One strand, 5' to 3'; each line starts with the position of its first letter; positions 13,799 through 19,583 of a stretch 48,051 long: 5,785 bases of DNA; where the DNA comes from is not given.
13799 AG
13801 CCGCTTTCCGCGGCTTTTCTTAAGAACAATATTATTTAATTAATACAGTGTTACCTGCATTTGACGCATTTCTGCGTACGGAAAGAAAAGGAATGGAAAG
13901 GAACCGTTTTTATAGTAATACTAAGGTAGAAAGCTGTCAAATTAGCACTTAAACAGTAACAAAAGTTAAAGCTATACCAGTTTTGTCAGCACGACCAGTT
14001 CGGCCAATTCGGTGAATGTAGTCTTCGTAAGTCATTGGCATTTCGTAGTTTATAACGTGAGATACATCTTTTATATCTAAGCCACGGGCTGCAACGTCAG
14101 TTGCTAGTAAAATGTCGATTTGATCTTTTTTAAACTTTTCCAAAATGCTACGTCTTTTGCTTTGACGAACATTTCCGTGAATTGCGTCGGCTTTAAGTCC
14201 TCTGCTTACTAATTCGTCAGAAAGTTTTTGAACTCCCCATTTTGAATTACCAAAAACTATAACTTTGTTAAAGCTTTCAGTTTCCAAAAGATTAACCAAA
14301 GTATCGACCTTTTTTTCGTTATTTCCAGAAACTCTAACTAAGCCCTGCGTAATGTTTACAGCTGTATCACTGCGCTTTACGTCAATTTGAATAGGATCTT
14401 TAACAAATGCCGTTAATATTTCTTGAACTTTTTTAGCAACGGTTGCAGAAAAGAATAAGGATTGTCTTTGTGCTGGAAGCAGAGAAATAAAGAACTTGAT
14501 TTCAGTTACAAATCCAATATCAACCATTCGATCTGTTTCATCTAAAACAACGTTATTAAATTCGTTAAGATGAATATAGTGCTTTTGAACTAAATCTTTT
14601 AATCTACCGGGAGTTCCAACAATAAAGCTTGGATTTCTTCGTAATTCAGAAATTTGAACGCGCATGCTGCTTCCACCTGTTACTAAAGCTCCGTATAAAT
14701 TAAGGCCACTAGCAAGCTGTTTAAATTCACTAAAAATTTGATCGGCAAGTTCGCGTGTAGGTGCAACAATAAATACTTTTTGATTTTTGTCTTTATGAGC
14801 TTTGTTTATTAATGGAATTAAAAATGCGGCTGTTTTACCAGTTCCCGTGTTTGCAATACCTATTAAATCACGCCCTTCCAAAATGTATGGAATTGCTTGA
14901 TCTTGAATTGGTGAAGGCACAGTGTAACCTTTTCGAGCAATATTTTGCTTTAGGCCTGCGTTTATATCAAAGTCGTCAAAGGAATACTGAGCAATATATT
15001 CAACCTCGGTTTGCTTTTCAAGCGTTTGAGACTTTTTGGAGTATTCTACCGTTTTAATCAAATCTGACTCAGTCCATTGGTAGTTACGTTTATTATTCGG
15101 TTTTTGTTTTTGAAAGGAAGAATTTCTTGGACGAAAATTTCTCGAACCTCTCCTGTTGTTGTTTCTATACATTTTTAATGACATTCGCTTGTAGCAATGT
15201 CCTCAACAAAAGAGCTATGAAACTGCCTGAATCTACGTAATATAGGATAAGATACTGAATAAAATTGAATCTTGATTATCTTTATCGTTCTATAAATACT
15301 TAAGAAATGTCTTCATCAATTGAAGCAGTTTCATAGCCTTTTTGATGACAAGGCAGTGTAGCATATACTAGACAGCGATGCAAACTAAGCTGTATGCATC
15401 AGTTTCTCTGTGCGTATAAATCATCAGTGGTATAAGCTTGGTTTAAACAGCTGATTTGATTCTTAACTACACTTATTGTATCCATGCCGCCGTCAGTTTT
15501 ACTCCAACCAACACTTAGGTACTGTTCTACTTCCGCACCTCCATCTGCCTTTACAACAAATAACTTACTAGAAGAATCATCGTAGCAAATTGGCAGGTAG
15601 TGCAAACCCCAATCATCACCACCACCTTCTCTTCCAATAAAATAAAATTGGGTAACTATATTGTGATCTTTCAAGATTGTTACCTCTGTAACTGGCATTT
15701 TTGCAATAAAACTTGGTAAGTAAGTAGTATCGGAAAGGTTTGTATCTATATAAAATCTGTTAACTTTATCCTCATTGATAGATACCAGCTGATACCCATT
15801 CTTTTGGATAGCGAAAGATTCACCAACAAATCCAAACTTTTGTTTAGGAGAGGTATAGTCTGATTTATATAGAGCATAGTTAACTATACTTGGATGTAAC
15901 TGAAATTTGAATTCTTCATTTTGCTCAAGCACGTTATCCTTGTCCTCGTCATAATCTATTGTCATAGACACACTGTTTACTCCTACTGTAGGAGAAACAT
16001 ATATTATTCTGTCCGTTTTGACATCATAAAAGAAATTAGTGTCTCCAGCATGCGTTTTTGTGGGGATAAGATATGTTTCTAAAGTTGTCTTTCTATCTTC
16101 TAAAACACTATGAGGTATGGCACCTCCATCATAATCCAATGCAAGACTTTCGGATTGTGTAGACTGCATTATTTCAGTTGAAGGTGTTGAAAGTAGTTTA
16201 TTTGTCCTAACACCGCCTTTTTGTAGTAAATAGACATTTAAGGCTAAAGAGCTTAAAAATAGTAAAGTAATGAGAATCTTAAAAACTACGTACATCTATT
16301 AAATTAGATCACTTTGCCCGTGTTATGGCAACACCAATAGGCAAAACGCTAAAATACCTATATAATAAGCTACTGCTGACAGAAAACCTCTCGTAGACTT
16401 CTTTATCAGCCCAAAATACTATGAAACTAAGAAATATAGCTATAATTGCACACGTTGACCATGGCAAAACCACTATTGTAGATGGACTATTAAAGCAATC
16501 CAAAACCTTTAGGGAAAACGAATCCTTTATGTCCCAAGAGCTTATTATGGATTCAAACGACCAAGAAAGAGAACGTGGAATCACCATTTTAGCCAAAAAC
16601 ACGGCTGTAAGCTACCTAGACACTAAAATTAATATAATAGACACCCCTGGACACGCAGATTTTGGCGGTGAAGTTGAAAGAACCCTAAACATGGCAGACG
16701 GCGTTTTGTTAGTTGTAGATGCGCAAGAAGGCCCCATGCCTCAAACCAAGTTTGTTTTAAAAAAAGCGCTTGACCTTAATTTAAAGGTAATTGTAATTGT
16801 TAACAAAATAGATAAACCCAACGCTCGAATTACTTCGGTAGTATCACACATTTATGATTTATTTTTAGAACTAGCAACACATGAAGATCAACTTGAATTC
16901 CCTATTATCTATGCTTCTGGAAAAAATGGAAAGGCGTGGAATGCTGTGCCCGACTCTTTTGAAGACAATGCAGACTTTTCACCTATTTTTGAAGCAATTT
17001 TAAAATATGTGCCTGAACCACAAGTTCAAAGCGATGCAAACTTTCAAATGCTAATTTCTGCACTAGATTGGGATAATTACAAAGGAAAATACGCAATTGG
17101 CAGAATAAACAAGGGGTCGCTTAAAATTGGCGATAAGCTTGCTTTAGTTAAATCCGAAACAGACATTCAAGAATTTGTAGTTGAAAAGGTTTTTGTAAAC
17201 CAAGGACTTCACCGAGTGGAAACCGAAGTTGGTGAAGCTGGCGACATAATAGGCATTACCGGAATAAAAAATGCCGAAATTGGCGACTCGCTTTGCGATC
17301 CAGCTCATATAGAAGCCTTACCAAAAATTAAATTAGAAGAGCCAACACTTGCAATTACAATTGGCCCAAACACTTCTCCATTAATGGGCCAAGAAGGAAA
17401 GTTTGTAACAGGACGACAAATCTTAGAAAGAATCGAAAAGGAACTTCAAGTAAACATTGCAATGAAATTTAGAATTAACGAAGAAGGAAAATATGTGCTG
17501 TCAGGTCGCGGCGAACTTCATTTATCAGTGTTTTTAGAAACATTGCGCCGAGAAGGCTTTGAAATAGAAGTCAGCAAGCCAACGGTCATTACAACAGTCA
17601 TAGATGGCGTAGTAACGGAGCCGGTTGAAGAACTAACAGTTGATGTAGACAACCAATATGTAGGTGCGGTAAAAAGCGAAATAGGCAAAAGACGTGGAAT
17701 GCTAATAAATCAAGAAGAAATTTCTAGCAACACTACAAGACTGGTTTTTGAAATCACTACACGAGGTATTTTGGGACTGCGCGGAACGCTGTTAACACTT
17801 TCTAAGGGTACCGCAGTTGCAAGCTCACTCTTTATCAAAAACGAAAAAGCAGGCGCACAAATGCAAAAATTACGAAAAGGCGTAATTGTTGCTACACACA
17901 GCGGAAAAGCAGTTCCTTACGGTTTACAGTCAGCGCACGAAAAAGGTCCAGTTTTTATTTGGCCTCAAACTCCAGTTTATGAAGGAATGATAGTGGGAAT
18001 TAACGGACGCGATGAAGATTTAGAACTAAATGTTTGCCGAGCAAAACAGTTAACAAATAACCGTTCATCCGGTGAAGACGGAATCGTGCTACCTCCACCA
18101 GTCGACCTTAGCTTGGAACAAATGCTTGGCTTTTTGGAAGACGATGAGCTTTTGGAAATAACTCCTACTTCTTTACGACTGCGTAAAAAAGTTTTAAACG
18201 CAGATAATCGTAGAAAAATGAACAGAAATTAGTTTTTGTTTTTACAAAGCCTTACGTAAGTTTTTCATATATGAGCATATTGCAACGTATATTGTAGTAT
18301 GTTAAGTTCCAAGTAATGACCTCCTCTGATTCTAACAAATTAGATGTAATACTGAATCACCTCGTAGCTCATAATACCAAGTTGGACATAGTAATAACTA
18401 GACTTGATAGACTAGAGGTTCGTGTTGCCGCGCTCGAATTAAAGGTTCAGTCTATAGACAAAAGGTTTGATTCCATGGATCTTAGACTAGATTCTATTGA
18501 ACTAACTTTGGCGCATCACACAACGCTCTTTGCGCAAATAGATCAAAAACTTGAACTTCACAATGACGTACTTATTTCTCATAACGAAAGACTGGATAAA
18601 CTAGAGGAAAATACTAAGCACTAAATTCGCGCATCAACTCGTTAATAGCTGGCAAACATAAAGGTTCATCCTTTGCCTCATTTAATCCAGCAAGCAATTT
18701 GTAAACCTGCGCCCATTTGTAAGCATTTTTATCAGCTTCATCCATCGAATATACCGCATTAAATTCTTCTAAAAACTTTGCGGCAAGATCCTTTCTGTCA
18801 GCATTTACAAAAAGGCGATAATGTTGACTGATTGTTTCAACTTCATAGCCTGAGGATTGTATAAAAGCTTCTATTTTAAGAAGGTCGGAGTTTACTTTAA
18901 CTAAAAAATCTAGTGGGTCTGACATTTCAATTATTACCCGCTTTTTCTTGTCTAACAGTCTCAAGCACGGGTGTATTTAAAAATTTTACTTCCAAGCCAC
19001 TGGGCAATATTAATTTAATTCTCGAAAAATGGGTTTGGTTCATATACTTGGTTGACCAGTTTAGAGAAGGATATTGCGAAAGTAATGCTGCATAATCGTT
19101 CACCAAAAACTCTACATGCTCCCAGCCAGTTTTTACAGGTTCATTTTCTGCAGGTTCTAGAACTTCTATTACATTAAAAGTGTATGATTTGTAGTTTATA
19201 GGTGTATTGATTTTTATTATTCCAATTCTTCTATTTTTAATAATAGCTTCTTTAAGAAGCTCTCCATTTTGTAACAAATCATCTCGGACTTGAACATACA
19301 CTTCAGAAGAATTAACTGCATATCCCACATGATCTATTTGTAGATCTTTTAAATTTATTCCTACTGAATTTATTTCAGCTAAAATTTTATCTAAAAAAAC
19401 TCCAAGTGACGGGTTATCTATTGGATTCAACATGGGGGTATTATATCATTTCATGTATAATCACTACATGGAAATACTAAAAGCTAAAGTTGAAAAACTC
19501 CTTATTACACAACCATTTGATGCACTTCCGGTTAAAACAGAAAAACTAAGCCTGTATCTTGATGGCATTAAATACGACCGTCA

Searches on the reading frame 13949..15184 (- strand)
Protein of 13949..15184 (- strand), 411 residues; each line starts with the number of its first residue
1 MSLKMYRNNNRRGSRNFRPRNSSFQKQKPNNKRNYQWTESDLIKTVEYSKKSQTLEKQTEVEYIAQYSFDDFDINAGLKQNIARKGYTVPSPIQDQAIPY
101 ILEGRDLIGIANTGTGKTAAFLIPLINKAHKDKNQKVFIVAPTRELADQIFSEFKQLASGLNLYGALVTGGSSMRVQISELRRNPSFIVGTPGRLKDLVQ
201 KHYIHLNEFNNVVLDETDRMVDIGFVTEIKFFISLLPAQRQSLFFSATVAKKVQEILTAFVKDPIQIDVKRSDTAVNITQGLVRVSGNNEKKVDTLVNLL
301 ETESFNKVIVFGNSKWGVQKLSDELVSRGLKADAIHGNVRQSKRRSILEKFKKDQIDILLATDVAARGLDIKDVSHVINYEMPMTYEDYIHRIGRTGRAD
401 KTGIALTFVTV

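Call 38: search_protein_families(library=pfam, proteins=[window:13949-15184:-], max_evalue=0.001)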
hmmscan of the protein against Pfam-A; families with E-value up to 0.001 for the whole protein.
window:13949-15184:- (411 aa): 5 families
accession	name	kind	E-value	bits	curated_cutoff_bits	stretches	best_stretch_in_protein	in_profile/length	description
PF00270.35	DEAD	-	1.5e-45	155.4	26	1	91-256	1-167/167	DEAD/DEAH box helicase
PF00271.37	Helicase_C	-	1.4e-33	115.9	23.5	1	292-399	2-109/110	Helicase conserved C-terminal domain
PF04851.21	ResIII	-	1.4e-09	38.5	22.5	1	106-248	25-161/164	Type III restriction enzyme, res subunit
PF16203.11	ERCC3_RAD25_C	-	1.6e-05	24.8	27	1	291-400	47-152/248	ERCC3/RAD25/XPB C-terminal helicase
PF13604.12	AAA_30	-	0.00069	19.8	27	0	93-153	5-65/191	AAA domain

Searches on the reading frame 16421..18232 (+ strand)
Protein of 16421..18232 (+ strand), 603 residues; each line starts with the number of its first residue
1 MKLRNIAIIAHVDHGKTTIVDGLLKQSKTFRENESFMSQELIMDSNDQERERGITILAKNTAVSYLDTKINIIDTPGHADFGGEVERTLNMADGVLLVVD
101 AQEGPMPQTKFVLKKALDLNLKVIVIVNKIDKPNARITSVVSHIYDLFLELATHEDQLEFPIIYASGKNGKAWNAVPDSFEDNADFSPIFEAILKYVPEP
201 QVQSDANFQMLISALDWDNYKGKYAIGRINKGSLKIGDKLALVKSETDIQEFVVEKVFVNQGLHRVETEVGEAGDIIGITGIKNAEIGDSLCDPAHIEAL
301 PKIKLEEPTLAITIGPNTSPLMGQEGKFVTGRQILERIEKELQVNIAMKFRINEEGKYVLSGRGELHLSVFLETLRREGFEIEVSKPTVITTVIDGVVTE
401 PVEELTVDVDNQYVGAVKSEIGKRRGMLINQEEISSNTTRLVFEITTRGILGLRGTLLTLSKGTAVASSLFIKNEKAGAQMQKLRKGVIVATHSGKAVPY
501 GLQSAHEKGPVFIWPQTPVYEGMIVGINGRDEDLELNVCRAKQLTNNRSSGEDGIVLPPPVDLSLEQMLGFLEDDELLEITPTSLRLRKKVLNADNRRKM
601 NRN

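Call 38: search_protein_families(library=pfam, proteins=[window:16421-18232:+], max_evalue=0.001)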
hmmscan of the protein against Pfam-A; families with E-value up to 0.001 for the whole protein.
window:16421-18232:+ (603 aa): 7 families
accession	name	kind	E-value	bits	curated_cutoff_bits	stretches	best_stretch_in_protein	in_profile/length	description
PF00009.33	GTP_EFTU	-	4.8e-57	193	26.5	1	2-198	2-187/188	Elongation factor Tu GTP binding domain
PF21018.2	BipA_C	-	1.6e-37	128.1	23.8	1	486-593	1-109/110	TypA/BipA C-terminal domain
PF00679.30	EFG_C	-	1.5e-14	54.2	27.9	1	398-481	2-85/89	Elongation factor G C-terminus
PF03144.31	GTP_EFTU_D2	-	5.6e-10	39.9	30.3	1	222-292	1-73/73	Elongation factor Tu domain 2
PF22042.2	EF-G_D2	-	4.5e-08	33.5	27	1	208-293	2-83/84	Elongation factor G domain 2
PF01926.29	MMR_HSR1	-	2.9e-06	27.8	21.9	1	6-129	2-113/113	50S ribosome-binding GTPase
PF14492.12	EFG_III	-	4.6e-05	23.8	27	1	337-384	24-73/75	Elongation Factor G, domain III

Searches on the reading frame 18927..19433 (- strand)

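Call 38: search_protein_families(library=pfam, proteins=[window:18927-19433:-], max_evalue=0.001)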
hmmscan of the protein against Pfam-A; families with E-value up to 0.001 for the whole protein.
window:18927-19433:- (168 aa): 1 family
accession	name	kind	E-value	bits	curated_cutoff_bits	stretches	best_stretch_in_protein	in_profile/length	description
PF06185.18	YecM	-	1e-25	91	25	1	10-148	9-149/180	YecM protein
